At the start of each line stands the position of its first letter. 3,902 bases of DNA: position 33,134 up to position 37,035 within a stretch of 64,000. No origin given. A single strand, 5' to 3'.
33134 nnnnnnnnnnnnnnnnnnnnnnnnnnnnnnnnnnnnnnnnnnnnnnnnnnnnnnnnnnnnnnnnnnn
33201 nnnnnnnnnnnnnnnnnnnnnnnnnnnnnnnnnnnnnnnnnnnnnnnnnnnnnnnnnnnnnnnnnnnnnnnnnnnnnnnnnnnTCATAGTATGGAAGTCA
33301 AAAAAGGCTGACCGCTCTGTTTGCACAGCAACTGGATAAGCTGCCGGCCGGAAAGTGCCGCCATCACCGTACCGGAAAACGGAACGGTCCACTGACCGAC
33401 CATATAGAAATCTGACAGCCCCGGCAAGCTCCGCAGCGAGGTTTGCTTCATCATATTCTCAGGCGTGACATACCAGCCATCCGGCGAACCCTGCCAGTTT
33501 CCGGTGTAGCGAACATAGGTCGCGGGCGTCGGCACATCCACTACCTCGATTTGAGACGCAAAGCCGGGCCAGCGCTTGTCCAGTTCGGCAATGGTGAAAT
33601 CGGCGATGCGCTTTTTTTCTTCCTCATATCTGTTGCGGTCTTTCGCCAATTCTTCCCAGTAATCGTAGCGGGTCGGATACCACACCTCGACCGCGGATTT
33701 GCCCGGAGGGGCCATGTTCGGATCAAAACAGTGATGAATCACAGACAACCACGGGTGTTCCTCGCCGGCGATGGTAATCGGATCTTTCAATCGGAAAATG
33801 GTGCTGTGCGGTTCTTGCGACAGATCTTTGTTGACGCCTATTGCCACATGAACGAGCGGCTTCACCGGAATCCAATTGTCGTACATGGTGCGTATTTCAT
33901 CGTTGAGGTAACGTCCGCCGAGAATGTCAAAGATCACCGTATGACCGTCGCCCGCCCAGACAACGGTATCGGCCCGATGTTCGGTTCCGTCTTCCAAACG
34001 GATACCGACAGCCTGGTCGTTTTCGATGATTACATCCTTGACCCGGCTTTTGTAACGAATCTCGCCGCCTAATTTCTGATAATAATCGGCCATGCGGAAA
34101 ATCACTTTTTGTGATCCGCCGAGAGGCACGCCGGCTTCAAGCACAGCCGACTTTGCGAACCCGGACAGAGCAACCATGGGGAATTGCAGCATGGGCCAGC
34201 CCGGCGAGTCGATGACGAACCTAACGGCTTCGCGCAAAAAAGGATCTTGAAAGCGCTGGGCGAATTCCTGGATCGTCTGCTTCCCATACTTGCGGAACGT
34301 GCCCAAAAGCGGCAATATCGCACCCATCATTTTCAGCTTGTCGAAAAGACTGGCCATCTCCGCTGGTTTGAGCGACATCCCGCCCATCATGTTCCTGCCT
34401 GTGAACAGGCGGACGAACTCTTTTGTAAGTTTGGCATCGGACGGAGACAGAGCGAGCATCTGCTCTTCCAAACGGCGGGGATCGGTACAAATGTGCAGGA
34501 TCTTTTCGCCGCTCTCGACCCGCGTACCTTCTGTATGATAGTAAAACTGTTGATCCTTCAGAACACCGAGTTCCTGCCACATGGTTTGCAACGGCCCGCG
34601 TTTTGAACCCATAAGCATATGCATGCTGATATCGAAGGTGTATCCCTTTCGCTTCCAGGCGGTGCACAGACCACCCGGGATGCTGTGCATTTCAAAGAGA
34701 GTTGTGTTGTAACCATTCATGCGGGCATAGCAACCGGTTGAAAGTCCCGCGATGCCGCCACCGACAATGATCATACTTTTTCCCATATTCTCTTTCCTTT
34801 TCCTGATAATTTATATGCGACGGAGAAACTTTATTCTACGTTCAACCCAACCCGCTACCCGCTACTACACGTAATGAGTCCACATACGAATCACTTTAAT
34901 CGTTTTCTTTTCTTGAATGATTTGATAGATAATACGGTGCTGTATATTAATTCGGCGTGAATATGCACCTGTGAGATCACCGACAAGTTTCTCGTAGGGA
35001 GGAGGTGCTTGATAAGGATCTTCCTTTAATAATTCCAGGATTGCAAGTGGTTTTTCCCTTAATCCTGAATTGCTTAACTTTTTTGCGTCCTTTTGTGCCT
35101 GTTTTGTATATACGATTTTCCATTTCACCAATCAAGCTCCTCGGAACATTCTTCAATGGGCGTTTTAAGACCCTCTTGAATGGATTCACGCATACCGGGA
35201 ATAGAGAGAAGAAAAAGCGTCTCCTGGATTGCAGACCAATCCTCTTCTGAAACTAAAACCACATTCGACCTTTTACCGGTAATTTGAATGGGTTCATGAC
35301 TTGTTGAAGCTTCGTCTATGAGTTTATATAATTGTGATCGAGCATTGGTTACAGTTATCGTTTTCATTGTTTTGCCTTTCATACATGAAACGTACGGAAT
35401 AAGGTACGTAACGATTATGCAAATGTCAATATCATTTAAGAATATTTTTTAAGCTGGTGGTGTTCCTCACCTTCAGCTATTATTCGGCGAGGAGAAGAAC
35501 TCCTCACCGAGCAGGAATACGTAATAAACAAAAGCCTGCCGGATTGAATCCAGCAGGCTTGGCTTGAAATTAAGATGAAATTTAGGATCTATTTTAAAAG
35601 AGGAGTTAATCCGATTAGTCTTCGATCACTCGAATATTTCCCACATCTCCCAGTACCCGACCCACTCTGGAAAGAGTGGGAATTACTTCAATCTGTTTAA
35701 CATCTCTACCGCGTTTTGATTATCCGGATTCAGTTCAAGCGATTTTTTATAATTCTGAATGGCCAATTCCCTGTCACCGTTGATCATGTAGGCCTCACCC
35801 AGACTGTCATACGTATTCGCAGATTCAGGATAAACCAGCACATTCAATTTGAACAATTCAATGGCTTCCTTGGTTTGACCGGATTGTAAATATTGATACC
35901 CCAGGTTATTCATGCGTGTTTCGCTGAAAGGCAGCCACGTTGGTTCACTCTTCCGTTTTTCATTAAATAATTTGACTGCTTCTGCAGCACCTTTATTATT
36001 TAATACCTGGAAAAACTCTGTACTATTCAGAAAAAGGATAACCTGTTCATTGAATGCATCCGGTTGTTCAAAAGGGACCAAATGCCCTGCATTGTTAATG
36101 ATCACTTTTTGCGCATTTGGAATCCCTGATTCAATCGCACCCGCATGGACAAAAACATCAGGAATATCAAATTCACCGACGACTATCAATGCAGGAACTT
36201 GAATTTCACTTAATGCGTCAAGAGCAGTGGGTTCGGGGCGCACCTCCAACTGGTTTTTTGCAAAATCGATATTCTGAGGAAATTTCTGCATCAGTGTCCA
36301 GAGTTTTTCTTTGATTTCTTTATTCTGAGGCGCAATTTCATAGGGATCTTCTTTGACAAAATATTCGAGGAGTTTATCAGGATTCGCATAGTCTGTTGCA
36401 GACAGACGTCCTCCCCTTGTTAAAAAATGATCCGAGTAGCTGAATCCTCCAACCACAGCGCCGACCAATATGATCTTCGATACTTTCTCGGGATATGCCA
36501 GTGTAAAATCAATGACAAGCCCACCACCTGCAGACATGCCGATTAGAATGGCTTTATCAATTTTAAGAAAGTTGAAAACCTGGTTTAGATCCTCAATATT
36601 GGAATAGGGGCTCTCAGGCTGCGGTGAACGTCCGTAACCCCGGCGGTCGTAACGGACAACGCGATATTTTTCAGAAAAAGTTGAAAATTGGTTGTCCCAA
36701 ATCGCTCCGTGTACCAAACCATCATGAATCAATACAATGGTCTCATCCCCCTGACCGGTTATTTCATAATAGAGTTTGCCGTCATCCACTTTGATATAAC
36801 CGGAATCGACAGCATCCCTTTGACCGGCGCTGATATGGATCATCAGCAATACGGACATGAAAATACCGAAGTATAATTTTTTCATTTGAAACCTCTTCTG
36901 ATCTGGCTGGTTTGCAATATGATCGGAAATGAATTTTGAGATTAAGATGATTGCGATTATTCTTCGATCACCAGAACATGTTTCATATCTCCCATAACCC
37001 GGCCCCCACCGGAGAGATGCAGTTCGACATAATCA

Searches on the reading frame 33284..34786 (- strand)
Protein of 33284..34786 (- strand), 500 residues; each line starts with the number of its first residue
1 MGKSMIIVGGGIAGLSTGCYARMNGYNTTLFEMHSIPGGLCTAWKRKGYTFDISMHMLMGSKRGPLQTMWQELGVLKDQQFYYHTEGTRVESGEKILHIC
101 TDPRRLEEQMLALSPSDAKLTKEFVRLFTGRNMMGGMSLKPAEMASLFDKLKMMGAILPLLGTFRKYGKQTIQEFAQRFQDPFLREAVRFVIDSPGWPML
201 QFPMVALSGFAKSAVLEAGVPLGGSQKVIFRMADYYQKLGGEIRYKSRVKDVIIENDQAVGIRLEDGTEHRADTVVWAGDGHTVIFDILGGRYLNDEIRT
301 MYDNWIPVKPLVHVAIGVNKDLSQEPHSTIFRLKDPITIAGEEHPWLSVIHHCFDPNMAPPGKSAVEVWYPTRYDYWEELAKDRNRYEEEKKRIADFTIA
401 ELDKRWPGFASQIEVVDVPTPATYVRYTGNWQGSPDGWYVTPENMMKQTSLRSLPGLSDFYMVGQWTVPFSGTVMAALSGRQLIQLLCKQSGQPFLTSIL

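Call 57: search_protein_families(library=pfam, proteins=[window:33284-34786:-], max_evalue=0.001)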
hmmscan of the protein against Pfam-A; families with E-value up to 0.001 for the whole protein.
window:33284-34786:- (500 aa): 8 families
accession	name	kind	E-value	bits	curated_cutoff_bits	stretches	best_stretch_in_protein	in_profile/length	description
PF01593.30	Amino_oxidase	-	2.9e-17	63.5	19.8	1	12-391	1-358/443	Flavin containing amine oxidoreductase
PF13450.12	NAD_binding_8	-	4.2e-15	56.2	21.9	1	7-73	1-68/68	NAD(P)-binding Rossmann-like domain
PF01266.30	DAO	-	5.3e-11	43.1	27.9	1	6-39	3-36/353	FAD dependent oxidoreductase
PF07992.20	Pyr_redox_2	-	4.8e-07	29.9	26.1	0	4-43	2-42/291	Pyridine nucleotide-disulphide oxidoreductase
PF00890.30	FAD_binding_2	-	6.3e-06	26.1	20.4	0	5-69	2-64/414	FAD binding domain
PF06100.17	MCRA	-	2.4e-05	23.8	23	1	3-80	2-83/495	MCRA family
PF03486.20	HI0933_like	-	8.1e-05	22.6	50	0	225-281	108-164/244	HI0933-like protein Rossmann domain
PF12831.13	FAD_oxidored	-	0.00014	21.7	27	1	6-43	3-40/416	FAD dependent oxidoreductase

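Call 71: find_encoding_contigs(protein=window:33284-34786:-, flank=8000, max_places=6)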
Protein window:33284-34786:- (500 aa): 1 contig read that carries it; 1 place shown.
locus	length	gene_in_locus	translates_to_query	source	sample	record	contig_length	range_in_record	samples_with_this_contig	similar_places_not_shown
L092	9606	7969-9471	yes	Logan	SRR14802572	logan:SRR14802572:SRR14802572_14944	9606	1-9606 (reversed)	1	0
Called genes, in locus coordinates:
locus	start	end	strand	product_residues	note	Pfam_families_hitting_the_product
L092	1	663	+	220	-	?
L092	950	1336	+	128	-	PF01325:Fe_dep_repress, PF12802:MarR_2 (weak), PF02742:Fe_dep_repr_C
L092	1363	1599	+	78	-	PF04023:FeoA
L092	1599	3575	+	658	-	PF00009:GTP_EFTU (faint), PF01926:MMR_HSR1, PF02421:FeoB_N, PF17910:FeoB_Cyto, PF07670:Gate, PF07664:FeoB_C, PF07670:Gate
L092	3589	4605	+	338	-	PF04055:Radical_SAM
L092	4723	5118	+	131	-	-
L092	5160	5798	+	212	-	-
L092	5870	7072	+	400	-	PF00561:Abhydrolase_1, PF12146:Hydrolase_4, PF12697:Abhydrolase_6, PF03096:Ndr, PF13424:TPR_12 (faint), PF00515:TPR_1 (weak), PF07719:TPR_2 (weak), PF13181:TPR_8 (weak), +2 more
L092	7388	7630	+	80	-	PF02604:PhdYeFM_antitox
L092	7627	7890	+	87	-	PF05016:ParE_toxin (weak), PF06769:YoeB_toxin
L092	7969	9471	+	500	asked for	PF00890:FAD_binding_2 (faint), PF01266:DAO (faint), PF01593:Amino_oxidase, PF07992:Pyr_redox_2 (faint), PF13450:NAD_binding_8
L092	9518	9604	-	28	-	?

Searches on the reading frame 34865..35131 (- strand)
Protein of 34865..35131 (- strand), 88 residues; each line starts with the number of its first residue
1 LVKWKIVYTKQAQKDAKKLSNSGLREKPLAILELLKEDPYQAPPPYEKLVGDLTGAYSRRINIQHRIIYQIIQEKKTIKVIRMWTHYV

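Call 57: search_protein_families(library=pfam, proteins=[window:34865-35131:-], max_evalue=0.001)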
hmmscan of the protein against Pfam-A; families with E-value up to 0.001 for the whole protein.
window:34865-35131:- (88 aa): 2 families
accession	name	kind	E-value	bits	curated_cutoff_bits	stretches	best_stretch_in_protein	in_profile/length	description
PF06769.20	YoeB_toxin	-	1.4e-08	35.1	27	1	31-87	26-80/80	YoeB-like toxin of bacterial type II toxin-antitoxin system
PF05016.21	ParE_toxin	-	5.8e-07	30.4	23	1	6-85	1-84/89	ParE toxin of type II toxin-antitoxin system, parDE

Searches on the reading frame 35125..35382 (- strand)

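Call 57: search_protein_families(library=pfam, proteins=[window:35125-35382:-], max_evalue=0.001)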
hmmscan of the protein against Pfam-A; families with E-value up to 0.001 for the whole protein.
window:35125-35382:- (85 aa): 1 family
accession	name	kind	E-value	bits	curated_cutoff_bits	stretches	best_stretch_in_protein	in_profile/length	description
PF02604.26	PhdYeFM_antitox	-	6.3e-18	64.8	29.8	1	6-75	1-71/74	Antitoxin Phd_YefM, type II toxin-antitoxin system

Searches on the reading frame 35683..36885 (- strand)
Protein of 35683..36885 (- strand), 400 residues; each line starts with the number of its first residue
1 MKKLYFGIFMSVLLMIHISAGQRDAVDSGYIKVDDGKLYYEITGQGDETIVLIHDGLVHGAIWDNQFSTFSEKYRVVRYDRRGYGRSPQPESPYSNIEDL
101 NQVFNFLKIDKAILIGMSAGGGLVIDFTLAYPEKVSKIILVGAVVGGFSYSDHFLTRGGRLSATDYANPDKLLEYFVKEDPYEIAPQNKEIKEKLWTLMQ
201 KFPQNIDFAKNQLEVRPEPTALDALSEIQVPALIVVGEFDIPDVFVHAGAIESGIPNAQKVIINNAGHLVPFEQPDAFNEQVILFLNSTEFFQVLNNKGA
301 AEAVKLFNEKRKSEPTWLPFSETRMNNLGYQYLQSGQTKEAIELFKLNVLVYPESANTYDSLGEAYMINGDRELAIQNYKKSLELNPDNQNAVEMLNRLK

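Call 57: search_protein_families(library=pfam, proteins=[window:35683-36885:-], max_evalue=0.001)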
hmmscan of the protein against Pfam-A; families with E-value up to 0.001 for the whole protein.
window:35683-36885:- (400 aa): 12 families
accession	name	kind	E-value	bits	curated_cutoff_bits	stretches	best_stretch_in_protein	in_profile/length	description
PF00561.26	Abhydrolase_1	-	7.3e-20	72.1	25.8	1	50-274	2-244/245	alpha/beta hydrolase fold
PF12697.13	Abhydrolase_6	-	1.5e-17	65.4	26.3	1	50-280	1-216/217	Alpha/beta hydrolase family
PF12146.15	Hydrolase_4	-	1.5e-10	41.2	27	1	48-147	5-113/239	Serine aminopeptidase, S33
PF00515.34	TPR_1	-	1.9e-10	40.6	27.8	1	362-389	7-34/34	Tetratricopeptide repeat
PF07719.23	TPR_2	-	3e-10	39.9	27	1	357-389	2-34/34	Tetratricopeptide repeat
PF13181.12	TPR_8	-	5.3e-09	36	25.7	1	357-389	2-34/34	Tetratricopeptide repeat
PF03096.20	Ndr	-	1.2e-08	34.4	23.3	1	98-288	87-278/283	Ndr family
PF13424.12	TPR_12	-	1.4e-07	32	30.1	1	325-385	6-74/77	Tetratricopeptide repeat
PF13414.12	TPR_11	-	1.1e-06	28.7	26.8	1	363-391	1-29/42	TPR repeat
PF13428.12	TPR_14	-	2e-05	25.3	23.5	0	358-398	3-43/44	Tetratricopeptide repeat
PF13431.12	TPR_17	-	3.5e-05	24.2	24.4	0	326-343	17-34/34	Tetratricopeptide repeat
PF13176.12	TPR_7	-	0.00014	22.1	27.9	0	359-391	2-34/36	Tetratricopeptide repeat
